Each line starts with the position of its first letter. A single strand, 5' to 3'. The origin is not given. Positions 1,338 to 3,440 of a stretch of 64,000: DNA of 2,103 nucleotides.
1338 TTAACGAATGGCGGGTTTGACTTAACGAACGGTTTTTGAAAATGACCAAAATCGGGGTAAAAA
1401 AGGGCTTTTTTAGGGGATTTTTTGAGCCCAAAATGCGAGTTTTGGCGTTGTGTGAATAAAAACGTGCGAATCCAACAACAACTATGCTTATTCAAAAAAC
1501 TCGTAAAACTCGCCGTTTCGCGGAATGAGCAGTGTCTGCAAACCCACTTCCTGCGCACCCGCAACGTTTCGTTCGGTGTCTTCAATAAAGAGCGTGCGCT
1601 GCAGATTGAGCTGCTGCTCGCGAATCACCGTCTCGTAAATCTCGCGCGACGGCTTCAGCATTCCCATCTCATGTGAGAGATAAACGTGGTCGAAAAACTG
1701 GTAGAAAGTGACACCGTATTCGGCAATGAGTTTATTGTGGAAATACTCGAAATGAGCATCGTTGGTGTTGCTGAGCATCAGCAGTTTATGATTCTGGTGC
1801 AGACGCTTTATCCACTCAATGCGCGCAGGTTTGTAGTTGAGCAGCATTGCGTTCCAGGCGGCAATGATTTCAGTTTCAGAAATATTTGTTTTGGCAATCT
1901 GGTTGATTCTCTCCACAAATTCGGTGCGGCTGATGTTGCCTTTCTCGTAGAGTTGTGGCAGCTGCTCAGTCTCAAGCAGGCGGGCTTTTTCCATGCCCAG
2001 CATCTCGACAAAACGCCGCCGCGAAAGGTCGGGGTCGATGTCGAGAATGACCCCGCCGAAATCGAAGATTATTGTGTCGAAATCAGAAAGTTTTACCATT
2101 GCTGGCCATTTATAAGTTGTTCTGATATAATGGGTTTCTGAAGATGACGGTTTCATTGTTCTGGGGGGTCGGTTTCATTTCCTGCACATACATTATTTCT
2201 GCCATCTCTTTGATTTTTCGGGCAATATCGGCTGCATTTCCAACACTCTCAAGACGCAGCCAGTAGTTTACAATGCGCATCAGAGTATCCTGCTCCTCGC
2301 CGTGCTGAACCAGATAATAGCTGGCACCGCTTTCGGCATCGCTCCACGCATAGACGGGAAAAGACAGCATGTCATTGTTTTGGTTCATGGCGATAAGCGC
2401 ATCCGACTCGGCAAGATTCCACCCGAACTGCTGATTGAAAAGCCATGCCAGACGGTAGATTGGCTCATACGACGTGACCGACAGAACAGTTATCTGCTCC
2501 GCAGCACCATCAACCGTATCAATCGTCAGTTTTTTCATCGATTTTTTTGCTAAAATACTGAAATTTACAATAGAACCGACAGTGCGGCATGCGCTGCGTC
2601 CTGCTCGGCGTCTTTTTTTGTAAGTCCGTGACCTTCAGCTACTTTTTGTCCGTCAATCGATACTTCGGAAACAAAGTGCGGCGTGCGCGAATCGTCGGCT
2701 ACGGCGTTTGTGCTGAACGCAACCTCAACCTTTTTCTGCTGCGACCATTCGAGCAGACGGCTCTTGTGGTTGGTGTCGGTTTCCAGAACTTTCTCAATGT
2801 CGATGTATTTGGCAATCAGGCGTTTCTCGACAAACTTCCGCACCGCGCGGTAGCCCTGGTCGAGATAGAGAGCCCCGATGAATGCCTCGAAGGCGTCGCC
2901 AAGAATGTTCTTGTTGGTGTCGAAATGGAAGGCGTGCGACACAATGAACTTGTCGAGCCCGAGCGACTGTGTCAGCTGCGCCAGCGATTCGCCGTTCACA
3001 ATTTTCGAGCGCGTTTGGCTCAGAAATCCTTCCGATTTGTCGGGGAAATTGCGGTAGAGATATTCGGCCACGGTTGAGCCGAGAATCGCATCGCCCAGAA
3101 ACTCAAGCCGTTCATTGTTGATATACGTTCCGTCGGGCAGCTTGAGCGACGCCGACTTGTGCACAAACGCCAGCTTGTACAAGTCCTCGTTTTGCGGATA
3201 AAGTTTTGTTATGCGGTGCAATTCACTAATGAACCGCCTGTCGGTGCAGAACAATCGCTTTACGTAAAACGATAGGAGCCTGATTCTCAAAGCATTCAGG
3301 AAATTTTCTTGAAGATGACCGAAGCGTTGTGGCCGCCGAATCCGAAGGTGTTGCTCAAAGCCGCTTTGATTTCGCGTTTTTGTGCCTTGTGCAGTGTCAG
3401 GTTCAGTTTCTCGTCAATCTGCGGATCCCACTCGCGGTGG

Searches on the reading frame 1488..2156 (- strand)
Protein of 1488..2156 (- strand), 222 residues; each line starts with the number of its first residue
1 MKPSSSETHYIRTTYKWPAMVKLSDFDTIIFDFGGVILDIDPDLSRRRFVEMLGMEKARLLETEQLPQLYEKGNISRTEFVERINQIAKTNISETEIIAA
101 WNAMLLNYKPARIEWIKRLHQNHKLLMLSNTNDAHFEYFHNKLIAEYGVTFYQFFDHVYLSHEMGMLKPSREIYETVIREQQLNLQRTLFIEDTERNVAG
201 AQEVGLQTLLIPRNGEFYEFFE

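Call 61: search_protein_families(library=pfam, proteins=[window:1488-2156:-], max_evalue=0.00001)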
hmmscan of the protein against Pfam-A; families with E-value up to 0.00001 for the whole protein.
window:1488-2156:- (222 aa): 2 families
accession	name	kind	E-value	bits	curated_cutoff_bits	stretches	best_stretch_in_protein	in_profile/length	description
PF00702.32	Hydrolase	-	2.4e-14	54.6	26.4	1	27-205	2-191/191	haloacid dehalogenase-like hydrolase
PF13419.12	HAD_2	-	1.2e-13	52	23.8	1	29-210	1-177/178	Haloacid dehalogenase-like hydrolase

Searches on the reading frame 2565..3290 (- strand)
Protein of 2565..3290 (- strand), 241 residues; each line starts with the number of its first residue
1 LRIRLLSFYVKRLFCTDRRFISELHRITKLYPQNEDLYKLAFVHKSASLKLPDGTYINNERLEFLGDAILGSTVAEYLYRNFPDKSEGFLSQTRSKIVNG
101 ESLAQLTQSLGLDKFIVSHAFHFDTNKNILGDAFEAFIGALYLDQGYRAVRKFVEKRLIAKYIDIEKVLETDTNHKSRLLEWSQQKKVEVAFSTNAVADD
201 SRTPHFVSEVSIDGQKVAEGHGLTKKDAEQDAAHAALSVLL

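Call 61: search_protein_families(library=pfam, proteins=[window:2565-3290:-], max_evalue=0.00001)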
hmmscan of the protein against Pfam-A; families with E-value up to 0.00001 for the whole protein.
window:2565-3290:- (241 aa): 4 families
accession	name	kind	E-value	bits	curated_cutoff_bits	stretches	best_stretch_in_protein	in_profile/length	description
PF14622.11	Ribonucleas_3_3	-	2.6e-27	96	35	1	34-161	1-127/128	Ribonuclease-III-like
PF00636.31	Ribonuclease_3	-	5.4e-25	88.6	27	1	60-146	1-102/102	Ribonuclease III domain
PF00035.32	dsrm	-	2.1e-13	51.1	23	1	176-240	2-66/66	Double-stranded RNA binding motif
PF22935.1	RM44_endonuclase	-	9.9e-08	32.6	27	1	55-141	55-139/139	Large ribosomal subunit protein mL44, endonuclease domain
